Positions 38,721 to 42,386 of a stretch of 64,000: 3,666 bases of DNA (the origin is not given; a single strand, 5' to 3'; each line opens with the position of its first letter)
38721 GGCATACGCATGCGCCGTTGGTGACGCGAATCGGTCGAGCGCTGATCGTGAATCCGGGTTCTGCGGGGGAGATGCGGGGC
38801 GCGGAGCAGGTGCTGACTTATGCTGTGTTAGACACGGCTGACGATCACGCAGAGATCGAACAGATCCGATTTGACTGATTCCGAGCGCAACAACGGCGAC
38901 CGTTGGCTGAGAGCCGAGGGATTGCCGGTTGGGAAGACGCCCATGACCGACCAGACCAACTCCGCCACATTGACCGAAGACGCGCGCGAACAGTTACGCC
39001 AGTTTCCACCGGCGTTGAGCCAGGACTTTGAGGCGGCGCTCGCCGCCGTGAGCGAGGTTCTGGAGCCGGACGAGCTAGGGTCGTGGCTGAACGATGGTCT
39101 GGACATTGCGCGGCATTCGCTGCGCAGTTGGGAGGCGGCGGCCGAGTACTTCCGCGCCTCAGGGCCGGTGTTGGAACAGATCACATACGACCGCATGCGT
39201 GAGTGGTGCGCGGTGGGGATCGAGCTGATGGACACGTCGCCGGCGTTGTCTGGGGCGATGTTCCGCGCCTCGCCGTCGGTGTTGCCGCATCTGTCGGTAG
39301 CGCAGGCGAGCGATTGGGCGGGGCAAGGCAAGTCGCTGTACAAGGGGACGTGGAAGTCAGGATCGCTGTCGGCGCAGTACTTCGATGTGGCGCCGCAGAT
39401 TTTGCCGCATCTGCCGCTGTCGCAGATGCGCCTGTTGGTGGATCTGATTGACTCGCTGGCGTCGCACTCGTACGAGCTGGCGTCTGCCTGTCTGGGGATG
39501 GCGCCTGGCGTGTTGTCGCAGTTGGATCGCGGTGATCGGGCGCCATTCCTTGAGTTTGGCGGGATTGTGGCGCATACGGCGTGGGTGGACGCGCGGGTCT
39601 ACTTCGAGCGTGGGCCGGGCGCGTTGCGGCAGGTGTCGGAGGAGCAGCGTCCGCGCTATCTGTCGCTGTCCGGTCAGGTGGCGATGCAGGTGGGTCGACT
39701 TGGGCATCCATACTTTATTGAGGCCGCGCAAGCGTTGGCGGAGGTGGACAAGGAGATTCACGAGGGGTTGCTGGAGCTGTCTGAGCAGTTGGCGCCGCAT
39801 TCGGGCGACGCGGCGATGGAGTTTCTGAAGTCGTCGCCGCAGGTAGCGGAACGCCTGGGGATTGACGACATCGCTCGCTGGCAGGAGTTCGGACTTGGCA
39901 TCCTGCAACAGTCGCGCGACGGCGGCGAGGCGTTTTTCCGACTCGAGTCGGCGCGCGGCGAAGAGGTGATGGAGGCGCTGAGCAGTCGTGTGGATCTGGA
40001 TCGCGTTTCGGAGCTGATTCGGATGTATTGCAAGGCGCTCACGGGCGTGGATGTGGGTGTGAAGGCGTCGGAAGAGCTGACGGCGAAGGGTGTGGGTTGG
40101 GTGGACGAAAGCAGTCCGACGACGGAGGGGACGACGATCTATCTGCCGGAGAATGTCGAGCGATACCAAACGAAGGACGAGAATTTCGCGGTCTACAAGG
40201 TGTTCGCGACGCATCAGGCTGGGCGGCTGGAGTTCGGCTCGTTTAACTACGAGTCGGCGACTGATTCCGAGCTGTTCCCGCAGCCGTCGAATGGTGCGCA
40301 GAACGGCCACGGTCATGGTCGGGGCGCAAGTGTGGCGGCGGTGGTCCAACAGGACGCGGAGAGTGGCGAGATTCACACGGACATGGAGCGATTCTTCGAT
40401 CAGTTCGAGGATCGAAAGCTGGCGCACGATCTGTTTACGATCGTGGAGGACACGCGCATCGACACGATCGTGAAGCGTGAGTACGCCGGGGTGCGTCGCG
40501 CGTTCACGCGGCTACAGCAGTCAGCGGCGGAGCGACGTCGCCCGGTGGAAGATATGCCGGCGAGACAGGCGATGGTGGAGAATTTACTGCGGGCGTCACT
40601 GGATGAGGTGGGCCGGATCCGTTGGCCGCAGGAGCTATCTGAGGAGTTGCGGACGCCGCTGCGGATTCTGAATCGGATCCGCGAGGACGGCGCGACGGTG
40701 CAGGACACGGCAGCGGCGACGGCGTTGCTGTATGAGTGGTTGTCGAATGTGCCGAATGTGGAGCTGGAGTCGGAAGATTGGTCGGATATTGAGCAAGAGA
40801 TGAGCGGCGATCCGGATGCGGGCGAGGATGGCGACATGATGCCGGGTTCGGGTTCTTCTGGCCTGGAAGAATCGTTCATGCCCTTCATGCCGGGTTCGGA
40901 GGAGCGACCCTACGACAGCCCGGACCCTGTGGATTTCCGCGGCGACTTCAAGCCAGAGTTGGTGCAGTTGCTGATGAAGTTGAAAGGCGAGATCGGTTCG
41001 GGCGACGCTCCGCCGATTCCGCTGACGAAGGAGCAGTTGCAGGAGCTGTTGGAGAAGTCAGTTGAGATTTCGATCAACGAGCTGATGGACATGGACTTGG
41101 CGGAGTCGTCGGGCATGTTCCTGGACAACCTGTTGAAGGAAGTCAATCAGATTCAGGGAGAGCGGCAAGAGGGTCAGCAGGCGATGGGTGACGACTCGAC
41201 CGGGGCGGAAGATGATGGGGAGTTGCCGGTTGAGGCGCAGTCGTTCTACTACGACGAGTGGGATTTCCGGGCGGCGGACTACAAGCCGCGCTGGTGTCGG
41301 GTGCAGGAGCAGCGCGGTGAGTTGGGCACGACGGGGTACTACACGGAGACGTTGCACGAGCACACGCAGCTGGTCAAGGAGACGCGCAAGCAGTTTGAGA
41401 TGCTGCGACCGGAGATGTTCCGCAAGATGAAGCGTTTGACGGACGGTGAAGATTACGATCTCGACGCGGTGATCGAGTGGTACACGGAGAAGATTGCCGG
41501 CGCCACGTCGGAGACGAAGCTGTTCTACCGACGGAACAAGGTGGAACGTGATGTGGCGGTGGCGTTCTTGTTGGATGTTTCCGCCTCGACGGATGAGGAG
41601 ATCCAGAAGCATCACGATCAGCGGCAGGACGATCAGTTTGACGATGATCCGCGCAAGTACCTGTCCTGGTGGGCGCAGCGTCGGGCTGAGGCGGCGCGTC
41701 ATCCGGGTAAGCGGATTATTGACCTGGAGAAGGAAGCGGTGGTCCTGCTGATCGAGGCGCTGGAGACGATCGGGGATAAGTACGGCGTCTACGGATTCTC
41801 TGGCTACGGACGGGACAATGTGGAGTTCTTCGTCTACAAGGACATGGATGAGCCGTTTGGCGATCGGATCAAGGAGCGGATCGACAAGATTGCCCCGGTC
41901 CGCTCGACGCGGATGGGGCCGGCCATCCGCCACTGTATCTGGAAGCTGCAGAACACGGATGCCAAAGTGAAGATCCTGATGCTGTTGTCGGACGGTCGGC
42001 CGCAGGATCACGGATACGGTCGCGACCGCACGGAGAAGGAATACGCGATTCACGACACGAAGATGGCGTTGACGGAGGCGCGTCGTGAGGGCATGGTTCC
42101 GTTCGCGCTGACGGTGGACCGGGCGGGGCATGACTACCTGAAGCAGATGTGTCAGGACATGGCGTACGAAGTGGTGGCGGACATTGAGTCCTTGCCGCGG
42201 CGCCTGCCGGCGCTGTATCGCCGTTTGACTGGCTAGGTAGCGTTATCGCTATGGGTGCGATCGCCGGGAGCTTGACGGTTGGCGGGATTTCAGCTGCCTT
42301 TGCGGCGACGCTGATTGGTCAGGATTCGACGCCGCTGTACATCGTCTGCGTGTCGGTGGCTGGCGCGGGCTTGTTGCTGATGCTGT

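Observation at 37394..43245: CbbQ/NorQ-type MoxR ATPase - metallophosphoesterase - giant CbbO/NorD-like VWA protein cassette with no obvious client enzyme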

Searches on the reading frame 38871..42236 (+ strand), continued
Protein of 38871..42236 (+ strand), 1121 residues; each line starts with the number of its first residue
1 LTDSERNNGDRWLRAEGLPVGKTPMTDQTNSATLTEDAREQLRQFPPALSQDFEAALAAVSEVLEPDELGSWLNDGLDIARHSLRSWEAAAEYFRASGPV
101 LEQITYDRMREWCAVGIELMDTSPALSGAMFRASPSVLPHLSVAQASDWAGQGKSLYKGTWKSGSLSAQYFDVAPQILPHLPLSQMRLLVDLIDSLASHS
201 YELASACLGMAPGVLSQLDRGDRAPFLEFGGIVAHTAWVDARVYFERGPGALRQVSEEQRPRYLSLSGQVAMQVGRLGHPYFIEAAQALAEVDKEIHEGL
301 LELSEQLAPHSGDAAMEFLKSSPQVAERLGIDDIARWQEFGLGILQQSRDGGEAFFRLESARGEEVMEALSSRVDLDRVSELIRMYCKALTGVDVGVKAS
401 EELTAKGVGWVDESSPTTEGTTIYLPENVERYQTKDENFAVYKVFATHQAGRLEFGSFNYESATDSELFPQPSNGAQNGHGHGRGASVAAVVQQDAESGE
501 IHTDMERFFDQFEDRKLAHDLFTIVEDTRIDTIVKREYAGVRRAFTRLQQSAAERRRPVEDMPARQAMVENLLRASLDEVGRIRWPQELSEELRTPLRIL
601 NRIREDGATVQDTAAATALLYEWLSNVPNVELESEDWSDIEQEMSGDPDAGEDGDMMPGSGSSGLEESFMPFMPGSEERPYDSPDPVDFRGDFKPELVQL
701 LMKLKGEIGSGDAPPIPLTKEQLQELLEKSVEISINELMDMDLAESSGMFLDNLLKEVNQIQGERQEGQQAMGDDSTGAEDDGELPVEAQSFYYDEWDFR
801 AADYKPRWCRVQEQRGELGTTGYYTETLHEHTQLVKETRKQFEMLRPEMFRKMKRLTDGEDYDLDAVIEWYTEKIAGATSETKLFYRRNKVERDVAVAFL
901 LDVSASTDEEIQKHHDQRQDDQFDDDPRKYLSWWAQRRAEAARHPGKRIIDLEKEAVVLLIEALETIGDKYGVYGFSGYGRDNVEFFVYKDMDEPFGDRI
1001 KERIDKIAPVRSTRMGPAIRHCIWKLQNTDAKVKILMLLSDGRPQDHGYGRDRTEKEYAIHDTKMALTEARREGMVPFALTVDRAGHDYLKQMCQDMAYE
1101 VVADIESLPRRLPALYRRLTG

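Call 117: fold_search(model_id=the predicted structure, library=pdb)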
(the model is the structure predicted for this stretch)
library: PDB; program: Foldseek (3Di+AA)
matches with E <= 10: 181; with E <= 0.001: 10
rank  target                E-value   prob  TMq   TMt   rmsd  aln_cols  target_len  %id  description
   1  9qh6_G                4.4e-13  1.00  0.20  0.69   7.2       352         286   26  NorQ in complex with NorD VWA domain from Paracoccus denitrificans (released 2026-03-25)
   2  9qhd_G                7.6e-12  1.00  0.19  0.71   6.6       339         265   27  NorQD complex state 1 from Jhaorihella thermophila (released 2026-03-25)
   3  9qhe_G                9.4e-11  1.00  0.18  0.71   6.4       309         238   28  NorQD complex state 2 from Jhaorihella thermophila (released 2026-03-25)
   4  9qh8_G                1.1e-10  1.00  0.18  0.69   7.3       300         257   25  reduced NorQ-NorD VWA domain complex from Paracoccus denitrificans (released 2026-03-25)
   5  9qhg_G                3.2e-10  1.00  0.18  0.72   6.2       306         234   27  NorQD complex state 4 from Jhaorihella thermophila (released 2026-03-25)
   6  9qhf_G                1.8e-07  1.00  0.16  0.70   6.6       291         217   27  NorQD complex state 3 from Jhaorihella thermophila (released 2026-03-25)
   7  8ql1_C                1.4e-05  1.00  0.17  0.67   5.8       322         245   10  Crystal structure of the human MDN1-MIDAS/NLE1-UBL complex (released 2025-04-09)
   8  7b7p_A                2.7e-04  1.00  0.15  0.37   5.5       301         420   15  PilB minor pilin from Streptococcus sanguinis (released 2021-04-28)
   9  7ba2_A                4.1e-04  1.00  0.16  0.38   5.1       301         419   14  D319A mutant of the PilB minor pilin from Streptococcus sanguinis (released 2021-04-28)
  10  7ba2_B                4.3e-04  1.00  0.15  0.37   5.7       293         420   14  D319A mutant of the PilB minor pilin from Streptococcus sanguinis (released 2021-04-28)
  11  7n1o                  2.8e-03  1.00  0.14  0.52   9.5       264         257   12  The von Willebrand factor A domain of human capillary morphogenesis gene II, flexibly fused to the 1TEL crystallization  (released 2021-06-09)
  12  9ykb_A                3.0e-03  1.00  0.14  0.54   9.8       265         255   12  The von Willebrand factor A domain of human capillary morphogenesis gene II, fused to the 1TEL crystallization chapero (released 2025-10-22)
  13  8fzu_C                7.6e-03  1.00  0.13  0.52   9.6       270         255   12  The von Willebrand factor A domain of human capillary morphogenesis gene II, flexibly fused to the 1TEL crystallizatio (released 2023-07-19)
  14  1t6b_Y                1.1e-02  1.00  0.12  0.66  10.6       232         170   12  Crystal structure of B. anthracis Protective Antigen complexed with human Anthrax toxin receptor (released 2004-07-20)
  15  9ykb_B                1.2e-02  1.00  0.13  0.49  10.6       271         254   12  The von Willebrand factor A domain of human capillary morphogenesis gene II, fused to the 1TEL crystallization chapero (released 2025-10-22)
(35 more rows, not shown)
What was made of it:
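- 41205..42233 (+): NorD-type VWA domain. Beta-hairpin 'finger' at residues 767-792 (41238-41315). MIDAS D879-x-S881-x-S883 (41574-41588), T990 (41907-41909), D1018 (41991-41993). A 33-aa insertion follows the DxSxS motif. Conserved C-terminal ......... tail. Foldseek top six hits are NorD chains, E 4e-13, target TM ~0.70 (call 117).
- On NorD (nitric-oxide reductase activation protein): Foldseek top hits are NorD chains (call 117).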

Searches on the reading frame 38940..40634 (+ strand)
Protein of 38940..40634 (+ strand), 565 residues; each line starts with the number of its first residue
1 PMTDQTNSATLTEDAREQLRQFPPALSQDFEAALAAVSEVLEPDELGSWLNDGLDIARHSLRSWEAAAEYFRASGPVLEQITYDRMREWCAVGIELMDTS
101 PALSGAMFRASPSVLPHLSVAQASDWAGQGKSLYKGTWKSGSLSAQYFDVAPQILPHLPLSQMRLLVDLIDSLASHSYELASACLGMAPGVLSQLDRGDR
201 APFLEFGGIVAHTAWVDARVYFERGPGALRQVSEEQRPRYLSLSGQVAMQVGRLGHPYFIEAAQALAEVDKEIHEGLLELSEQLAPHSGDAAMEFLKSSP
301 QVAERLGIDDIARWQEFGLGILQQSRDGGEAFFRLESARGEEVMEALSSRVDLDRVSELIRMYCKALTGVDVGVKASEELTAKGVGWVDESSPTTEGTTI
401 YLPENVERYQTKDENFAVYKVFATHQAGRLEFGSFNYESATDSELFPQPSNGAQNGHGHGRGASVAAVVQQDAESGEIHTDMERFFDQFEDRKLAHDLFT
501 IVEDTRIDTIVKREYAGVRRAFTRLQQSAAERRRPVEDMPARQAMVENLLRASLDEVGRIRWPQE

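Call 54: predict_structure(alignment_id=A2)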
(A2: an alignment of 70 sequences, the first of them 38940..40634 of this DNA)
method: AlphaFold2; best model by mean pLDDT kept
length: 565 residues; sequences in the alignment: 70
mean_pLDDT: 84.6   pTM: 0.64
mean pLDDT of the five models: 84.6, 83.5, 82.5, 81.8, 81.7
residues with pLDDT >= 90: 314; 70-90: 132; 50-70: 86; < 50: 33
segments of 3 or more residues with pLDDT < 50: 351-353, 451-476
pLDDT, mean of each block of 10 residues (from residue 1): 78 96 97 97 97 97 96 98 98 97 98 98 98 97 98 98 98 98 98 98 98 97 98 98 98 96 97 98 98 97 88 95 92 78 61 56 69 68 56 55 62 70 76 72 65 40 40 51 77 81 84 78 81 83 85 73 70
secondary structure, 60 per line:
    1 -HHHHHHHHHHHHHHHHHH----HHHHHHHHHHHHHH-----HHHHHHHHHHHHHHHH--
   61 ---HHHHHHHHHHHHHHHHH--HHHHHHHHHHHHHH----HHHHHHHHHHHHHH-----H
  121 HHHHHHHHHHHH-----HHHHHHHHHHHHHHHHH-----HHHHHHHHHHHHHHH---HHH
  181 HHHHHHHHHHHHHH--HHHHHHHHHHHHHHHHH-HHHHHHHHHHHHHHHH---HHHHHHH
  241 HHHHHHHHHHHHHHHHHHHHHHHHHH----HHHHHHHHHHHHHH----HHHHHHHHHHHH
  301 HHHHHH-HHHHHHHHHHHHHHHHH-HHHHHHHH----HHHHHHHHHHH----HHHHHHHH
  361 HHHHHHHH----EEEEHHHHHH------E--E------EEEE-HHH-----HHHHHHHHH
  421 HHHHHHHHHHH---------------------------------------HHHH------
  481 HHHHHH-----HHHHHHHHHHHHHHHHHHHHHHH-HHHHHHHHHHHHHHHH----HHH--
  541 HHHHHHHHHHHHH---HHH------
elements in order: H2-19 H24-37 H43-58 H64-80 H83-96 H101-114 H120-132 H138-154 H160-174 H178-194 H197-213 H215-230 H234-266 H271-284 H289-306 H308-324 H326-333 H338-348 H353-368 E373-376 H377-382 E399-402 H412-431 H471-474 H481-486 H492-514 H516-531 H541-553
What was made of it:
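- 38943..39959 (+): N-terminal alpha-solenoid, residues ~2-340: 18 helices in ~38-aa two-helix repeats. AF2 pLDDT ~97 over residues 10-300, falling to 78-95 by 340 (call 54).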

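Call 57: fold_search(model_id=the predicted structure, library=pdb)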
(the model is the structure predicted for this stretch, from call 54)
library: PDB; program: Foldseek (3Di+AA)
matches with E <= 10: 61; with E <= 0.001: 0
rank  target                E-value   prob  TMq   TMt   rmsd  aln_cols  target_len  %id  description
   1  8ugc_A                6.5e-02  0.30  0.10  0.12  20.5       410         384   11  FD15: Flat repeat helix-turn-helix-turn protein (released 2023-12-27)
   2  8v2d_J                1.0e-01  0.96  0.24  0.34  11.4       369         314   16  Computational Designed Nanocage O43_129 (released 2024-03-13)
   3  5cwo_A                2.0e-01  0.41  0.11  0.19  14.7       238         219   13  Crystal structure of de novo designed helical repeat protein DHR76 (released 2015-12-16)
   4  7udl_A                2.0e-01  0.35  0.13  0.19  16.8       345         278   11  Crystal structure of designed helical repeat protein RPB_PLP1_R6 bound to PLPx6 peptide (released 2023-03-22)
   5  3mva_O                5.3e-01  0.23  0.13  0.20  18.2       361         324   11  Crystal structure of human MTERF1 bound to the termination sequence (released 2010-06-30)
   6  8f6r_A                6.9e-01  0.18  0.10  0.18  15.8       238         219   17  CryoEM structure of designed modular protein oligomer C6-79 (released 2023-11-29)
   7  3mvb_O                8.1e-01  0.30  0.17  0.25  18.4       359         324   14  Crystal structure of a triple RFY mutant of human MTERF1 bound to the termination sequence (released 2010-06-30)
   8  5cwp                  1.0e+00  0.10  0.09  0.16  18.2       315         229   13  Crystal structure of de novo designed helical repeat protein DHR79 (released 2015-12-16)
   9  5cwi                  1.1e+00  0.08  0.08  0.15  19.5       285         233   12  Crystal structure of de novo designed helical repeat protein DHR18 (released 2015-12-16)
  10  8fbi                  1.2e+00  0.12  0.11  0.17  22.6       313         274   13  Improving the secretion of designed protein assemblies through negative design of cryptic transmembrane domains (released 2023-03-22)
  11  7udm_B                1.3e+00  0.07  0.08  0.14  26.5       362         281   10  Crystal structure of designed helical repeat protein RPB_PLP1_R6 in alternative conformation 1 (with peptide) (released 2023-03-22)
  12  6xss_A                1.4e+00  0.14  0.13  0.20  15.9       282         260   10  CryoEM structure of designed helical fusion protein C4_nat_HFuse-7900 (released 2020-12-23)
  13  9k80_A                1.4e+00  0.12  0.11  0.19  18.8       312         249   11  Cryo-EM structure of designed zinc-induced filament Fiber-n6-Zn1-HEHE-5 (released 2025-10-29)
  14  9y0i_B                1.6e+00  0.16  0.11  0.22  12.6       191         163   18  Crystal structure of designed switching homodimer CSD20f3A (released 2025-09-10)
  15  5cwf_B                1.6e+00  0.12  0.09  0.21  17.2       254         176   10  Crystal structure of de novo designed helical repeat protein DHR8 (released 2015-12-16)
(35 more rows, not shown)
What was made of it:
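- Tried and rejected: Foldseek of the N-terminal model against the PDB: nothing significant (call 57).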
